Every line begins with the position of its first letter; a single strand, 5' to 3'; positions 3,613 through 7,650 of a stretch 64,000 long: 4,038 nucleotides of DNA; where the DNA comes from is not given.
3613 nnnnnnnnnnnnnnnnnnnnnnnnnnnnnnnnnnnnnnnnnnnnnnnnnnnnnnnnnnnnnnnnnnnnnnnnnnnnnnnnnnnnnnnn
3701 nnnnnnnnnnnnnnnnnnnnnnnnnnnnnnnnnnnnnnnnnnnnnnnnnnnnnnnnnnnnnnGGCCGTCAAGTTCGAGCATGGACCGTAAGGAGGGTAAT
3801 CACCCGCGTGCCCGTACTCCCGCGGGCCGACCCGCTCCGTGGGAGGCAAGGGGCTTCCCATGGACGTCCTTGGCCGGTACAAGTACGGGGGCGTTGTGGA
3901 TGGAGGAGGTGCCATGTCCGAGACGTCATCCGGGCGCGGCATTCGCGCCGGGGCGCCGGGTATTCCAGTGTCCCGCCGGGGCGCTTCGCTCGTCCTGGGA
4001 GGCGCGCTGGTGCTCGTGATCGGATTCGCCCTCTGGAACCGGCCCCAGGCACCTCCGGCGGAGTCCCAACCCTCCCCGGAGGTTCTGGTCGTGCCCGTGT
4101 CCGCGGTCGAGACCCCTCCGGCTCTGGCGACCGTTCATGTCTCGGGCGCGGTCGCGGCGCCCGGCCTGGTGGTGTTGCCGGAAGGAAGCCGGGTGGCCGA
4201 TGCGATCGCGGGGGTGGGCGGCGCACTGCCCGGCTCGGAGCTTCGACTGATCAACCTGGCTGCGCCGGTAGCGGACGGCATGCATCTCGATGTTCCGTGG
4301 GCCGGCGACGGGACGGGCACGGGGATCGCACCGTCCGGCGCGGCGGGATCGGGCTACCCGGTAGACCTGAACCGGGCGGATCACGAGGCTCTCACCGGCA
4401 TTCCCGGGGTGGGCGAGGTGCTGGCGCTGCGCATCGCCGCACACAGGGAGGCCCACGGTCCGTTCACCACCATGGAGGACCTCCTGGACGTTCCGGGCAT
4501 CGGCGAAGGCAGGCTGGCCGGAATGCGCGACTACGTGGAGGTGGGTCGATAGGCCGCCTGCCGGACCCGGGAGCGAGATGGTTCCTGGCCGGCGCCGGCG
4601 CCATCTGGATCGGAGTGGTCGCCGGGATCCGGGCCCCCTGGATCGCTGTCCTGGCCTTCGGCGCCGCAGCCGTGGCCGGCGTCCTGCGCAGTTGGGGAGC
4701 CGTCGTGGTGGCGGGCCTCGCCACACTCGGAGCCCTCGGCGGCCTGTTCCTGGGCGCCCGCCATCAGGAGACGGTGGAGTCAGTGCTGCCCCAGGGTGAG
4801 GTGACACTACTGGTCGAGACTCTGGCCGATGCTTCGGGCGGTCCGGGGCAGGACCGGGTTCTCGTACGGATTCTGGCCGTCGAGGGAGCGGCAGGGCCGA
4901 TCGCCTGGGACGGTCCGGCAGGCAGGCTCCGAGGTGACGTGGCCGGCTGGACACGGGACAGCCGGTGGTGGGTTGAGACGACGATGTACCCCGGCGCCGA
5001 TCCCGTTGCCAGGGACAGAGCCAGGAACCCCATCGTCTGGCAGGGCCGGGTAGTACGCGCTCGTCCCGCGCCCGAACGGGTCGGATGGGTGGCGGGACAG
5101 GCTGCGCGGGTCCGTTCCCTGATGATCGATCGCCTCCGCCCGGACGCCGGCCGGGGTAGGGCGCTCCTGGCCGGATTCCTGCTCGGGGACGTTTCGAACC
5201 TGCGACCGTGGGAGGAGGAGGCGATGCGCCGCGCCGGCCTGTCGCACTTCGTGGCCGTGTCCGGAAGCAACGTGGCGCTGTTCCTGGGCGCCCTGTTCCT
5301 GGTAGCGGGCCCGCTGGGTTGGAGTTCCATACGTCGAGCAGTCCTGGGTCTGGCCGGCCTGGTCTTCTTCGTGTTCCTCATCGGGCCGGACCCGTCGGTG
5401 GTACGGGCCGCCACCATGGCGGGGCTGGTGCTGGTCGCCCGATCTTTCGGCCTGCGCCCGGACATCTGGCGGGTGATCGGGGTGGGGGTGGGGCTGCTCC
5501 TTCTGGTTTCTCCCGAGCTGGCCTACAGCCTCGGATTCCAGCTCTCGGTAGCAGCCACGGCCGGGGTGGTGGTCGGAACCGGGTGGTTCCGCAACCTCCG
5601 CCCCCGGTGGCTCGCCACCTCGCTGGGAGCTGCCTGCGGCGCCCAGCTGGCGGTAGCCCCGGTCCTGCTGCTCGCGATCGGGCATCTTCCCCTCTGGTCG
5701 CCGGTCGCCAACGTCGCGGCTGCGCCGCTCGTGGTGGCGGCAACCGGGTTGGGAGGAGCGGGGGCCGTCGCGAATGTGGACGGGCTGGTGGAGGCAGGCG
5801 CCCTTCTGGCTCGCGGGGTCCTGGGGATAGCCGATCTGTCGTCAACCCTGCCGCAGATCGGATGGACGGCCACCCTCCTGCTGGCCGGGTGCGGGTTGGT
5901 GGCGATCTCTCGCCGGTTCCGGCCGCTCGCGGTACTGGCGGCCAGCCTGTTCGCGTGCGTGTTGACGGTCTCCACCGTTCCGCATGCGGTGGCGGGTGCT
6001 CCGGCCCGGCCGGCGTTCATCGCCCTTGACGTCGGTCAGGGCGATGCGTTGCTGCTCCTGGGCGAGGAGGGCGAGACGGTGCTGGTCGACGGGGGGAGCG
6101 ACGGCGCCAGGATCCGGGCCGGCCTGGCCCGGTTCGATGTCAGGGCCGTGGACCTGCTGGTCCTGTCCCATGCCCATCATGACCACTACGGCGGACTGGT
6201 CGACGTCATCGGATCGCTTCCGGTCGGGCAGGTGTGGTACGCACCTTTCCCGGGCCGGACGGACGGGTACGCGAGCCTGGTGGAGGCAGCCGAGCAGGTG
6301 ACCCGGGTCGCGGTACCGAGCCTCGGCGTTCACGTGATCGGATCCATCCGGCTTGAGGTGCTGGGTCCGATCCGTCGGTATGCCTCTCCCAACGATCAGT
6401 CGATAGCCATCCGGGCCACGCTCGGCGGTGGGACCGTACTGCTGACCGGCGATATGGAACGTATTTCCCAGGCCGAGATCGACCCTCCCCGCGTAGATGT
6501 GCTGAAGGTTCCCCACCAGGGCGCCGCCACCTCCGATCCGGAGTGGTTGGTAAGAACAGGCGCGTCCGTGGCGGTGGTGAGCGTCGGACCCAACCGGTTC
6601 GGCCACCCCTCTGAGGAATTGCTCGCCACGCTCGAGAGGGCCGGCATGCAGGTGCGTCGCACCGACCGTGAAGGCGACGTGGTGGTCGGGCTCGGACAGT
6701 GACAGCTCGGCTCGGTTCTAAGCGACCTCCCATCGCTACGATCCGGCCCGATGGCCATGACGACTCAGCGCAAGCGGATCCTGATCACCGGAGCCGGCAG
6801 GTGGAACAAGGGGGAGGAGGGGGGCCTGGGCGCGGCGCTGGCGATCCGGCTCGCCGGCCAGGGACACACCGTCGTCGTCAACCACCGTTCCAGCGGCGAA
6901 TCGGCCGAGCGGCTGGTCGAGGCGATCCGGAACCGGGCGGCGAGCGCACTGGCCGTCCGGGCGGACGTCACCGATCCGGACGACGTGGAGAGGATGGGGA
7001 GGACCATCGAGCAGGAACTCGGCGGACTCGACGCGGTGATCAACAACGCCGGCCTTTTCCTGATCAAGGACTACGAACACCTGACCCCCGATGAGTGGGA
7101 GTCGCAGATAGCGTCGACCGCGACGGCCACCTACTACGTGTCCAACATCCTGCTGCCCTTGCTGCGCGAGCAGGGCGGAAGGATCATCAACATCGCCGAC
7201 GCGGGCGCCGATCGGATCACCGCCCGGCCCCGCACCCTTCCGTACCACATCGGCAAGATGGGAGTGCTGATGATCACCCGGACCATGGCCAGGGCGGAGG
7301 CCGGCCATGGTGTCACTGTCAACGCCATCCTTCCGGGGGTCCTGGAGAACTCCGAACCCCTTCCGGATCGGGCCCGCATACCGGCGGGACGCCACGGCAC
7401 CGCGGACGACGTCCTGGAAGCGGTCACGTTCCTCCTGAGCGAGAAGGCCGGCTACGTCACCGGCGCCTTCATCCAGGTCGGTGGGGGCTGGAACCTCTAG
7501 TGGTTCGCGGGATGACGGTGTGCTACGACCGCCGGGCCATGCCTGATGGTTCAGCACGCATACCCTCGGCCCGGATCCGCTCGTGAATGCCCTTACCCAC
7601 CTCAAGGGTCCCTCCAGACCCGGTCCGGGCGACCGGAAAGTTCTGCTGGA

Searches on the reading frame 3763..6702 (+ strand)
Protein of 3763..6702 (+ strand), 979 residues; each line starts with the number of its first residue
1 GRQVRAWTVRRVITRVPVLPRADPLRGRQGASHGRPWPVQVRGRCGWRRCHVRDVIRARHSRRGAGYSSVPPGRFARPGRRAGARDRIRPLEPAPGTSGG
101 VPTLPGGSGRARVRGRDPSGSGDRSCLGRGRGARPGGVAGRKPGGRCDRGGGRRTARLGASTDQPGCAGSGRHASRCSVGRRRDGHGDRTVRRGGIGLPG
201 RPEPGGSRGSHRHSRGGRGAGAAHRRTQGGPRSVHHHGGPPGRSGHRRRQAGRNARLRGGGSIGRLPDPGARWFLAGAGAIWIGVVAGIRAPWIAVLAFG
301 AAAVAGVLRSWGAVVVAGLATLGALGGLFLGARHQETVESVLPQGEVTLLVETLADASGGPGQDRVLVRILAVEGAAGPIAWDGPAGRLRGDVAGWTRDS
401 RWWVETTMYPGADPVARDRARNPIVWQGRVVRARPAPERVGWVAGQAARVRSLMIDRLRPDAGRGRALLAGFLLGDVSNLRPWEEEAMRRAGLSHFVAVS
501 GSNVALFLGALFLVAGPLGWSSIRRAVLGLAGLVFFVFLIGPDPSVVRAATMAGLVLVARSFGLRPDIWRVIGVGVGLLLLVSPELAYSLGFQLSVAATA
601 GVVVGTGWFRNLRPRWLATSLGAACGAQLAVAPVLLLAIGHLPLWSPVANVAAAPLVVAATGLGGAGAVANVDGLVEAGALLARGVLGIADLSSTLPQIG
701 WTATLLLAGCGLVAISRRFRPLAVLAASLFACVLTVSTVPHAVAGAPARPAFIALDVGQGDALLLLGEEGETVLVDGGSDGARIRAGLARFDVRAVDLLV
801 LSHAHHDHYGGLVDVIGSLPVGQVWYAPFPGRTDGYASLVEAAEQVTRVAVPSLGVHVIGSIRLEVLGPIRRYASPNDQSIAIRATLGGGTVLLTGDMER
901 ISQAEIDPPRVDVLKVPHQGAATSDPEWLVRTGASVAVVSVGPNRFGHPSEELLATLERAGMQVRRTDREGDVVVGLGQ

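Call 70: search_protein_families(library=pfam, proteins=[window:3763-6702:+], max_evalue=0.00001)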
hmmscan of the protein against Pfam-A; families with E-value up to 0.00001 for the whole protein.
window:3763-6702:+ (979 aa): 2 families
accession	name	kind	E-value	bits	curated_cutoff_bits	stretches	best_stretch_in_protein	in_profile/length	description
PF03772.21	Competence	-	2.1e-38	132.7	23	1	473-671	2-207/270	Competence protein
PF00753.33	Lactamase_B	-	4.4e-15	56.6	22.7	1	756-924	2-176/196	Metallo-beta-lactamase superfamily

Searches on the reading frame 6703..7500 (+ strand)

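Call 70: search_protein_families(library=pfam, proteins=[window:6703-7500:+], max_evalue=0.00001)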
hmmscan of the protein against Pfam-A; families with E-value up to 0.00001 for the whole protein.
window:6703-7500:+ (265 aa): 3 families
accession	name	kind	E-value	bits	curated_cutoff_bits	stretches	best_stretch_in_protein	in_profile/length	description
PF13561.12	adh_short_C2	-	8.7e-42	143.7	27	1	39-264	5-236/236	Enoyl-(Acyl carrier protein) reductase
PF00106.31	adh_short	-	3.1e-34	118.6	26.6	1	26-215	3-183/195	short chain dehydrogenase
PF08659.16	KR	-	1.9e-11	44.7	22.6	1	39-149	9-122/180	KR domain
